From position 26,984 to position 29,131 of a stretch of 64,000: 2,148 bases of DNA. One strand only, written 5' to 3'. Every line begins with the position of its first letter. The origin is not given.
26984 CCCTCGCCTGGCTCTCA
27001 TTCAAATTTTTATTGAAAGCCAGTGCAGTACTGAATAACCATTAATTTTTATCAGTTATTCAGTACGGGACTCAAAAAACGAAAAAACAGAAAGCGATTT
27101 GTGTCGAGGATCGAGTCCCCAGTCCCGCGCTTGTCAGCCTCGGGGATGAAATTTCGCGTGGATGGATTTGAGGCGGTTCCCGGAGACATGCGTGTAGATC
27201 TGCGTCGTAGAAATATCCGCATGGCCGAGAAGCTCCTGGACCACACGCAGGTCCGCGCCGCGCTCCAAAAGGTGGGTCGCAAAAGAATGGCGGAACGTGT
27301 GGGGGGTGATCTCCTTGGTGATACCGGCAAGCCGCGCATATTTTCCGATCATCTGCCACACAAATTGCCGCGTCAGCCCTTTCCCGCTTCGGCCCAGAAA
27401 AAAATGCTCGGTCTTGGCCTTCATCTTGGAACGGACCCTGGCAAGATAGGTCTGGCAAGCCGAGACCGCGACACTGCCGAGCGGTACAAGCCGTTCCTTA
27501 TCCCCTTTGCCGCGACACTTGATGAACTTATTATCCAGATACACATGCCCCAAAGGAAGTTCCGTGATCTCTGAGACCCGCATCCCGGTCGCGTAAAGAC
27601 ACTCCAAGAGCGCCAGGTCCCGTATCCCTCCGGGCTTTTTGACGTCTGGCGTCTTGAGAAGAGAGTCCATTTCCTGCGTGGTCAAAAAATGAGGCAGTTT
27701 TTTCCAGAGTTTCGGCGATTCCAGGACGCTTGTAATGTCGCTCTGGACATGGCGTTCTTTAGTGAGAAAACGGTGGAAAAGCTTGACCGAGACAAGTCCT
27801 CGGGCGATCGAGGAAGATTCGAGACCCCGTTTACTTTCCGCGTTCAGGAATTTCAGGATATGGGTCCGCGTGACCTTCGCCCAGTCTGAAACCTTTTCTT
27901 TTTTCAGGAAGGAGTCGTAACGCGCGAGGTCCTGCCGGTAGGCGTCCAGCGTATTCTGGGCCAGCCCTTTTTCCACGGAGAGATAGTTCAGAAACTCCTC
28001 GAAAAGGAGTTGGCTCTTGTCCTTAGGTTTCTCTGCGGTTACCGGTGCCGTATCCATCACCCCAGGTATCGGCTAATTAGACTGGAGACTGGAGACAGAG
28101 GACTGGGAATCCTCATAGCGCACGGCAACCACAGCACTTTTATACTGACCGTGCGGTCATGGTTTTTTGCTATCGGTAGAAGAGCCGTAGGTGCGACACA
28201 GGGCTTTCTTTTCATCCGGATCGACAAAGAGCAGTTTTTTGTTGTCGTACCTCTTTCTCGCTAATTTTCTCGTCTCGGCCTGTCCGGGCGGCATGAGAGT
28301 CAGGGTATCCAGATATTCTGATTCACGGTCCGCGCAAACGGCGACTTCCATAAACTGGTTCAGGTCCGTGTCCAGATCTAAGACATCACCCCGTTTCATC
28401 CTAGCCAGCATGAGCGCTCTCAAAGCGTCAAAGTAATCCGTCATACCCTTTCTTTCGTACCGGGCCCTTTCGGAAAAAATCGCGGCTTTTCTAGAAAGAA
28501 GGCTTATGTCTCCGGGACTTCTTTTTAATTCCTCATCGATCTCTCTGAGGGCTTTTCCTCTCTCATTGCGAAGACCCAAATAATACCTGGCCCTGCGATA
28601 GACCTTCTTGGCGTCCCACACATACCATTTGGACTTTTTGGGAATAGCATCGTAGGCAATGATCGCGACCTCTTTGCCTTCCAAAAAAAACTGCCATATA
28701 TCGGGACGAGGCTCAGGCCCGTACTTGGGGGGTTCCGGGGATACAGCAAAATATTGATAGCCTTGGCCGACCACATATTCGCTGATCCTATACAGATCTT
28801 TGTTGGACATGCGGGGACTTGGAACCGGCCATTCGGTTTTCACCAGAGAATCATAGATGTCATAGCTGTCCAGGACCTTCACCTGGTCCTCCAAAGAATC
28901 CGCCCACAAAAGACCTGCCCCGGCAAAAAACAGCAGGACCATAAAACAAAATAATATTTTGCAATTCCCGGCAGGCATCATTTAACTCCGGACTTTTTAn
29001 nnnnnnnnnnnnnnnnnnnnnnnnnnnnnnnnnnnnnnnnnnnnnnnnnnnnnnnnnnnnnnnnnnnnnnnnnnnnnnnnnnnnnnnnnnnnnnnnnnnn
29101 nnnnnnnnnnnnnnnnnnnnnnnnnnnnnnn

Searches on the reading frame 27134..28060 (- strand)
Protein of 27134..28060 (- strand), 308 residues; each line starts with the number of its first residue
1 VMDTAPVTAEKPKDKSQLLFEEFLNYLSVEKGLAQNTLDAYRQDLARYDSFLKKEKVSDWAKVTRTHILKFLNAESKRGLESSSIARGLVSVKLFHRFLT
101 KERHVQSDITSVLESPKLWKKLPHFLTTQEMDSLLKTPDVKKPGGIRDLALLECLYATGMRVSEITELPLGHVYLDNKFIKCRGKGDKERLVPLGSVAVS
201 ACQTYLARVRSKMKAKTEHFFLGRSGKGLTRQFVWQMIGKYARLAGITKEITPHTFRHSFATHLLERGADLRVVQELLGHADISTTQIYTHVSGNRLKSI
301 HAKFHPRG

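Call 72: search_protein_families(library=ncbifam, proteins=[window:27134-28060:-], max_evalue=0.001)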
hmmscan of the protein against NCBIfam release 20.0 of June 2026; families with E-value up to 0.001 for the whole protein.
window:27134-28060:- (308 aa): 13 families
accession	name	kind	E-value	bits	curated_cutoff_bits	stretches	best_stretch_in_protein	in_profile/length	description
TIGR02225.1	recomb_XerD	equivalog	6.5e-112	373.6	329.6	1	21-307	1-289/290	site-specific tyrosine recombinase XerD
NF001399.0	PRK00283.1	subfamily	1.4e-110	369.3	279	1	15-308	4-299/300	tyrosine recombinase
TIGR02224.1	recomb_XerC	equivalog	2.4e-94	316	335.15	1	21-307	1-292/295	tyrosine recombinase XerC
NF040815.2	recomb_XerA_Arch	equivalog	3.4e-67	226.8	220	1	21-299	1-261/263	site-specific tyrosine recombinase/integron integrase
NF002331.0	PRK01287.1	subfamily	1.6e-61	208.3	371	1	11-306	18-326/365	site-specific tyrosine recombinase XerC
TIGR02249.1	integrase_gron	subfamily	4.5e-40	137.9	265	2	238-296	246-304/315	integron integrase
NF003462.0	PRK05084.1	equivalog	4.3e-32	111.2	267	1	146-298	195-350/360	tyrosine recombinase XerS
NF007370.0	PRK09870.1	subfamily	2e-24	86.4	221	1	123-303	10-190/200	tyrosine-type DNA invertase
NF011946.0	PRK15417.1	equivalog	5.7e-24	84.9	435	2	243-293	266-316/337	integron integrase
NF007371.0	PRK09871.1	subfamily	1.6e-20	73.5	222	1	124-300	5-182/198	tyrosine-type DNA invertase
NF002685.0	PRK02436.1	equivalog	1.4e-08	34.9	178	1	25-286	7-240/245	site-specific tyrosine recombinase XerD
NF041502.1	integrase_1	equivalog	7.1e-07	28.3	350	1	216-301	284-369/484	site-specific integrase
NF040693.1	recomb_GmtY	equivalog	1.8e-05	24.2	340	1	251-295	391-435/441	gamma-mobile-trio recombinase GmtY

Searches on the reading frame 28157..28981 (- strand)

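Call 3: search_protein_families(library=pfam, proteins=[window:28157-28981:-], max_evalue=1)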
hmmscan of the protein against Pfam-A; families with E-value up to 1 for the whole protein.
window:28157-28981:- (274 aa): 0 families

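Call 4: search_protein_families(library=padloc, proteins=[window:28157-28981:-], max_evalue=1)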
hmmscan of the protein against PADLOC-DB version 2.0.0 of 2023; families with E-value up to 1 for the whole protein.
window:28157-28981:- (274 aa): 0 families

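Call 5: search_protein_families(library=ncbifam, proteins=[window:28157-28981:-], max_evalue=1)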
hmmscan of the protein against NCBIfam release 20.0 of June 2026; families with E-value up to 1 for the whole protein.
window:28157-28981:- (274 aa): 0 families

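Call 6: search_protein_families(library=phrogs, proteins=[window:28157-28981:-], max_evalue=1)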
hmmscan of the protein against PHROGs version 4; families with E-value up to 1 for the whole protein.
window:28157-28981:- (274 aa): 1 family
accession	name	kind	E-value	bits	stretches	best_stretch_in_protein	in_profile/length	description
phrog_15002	-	unknown function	0.22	12.6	1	142-177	34-69/183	-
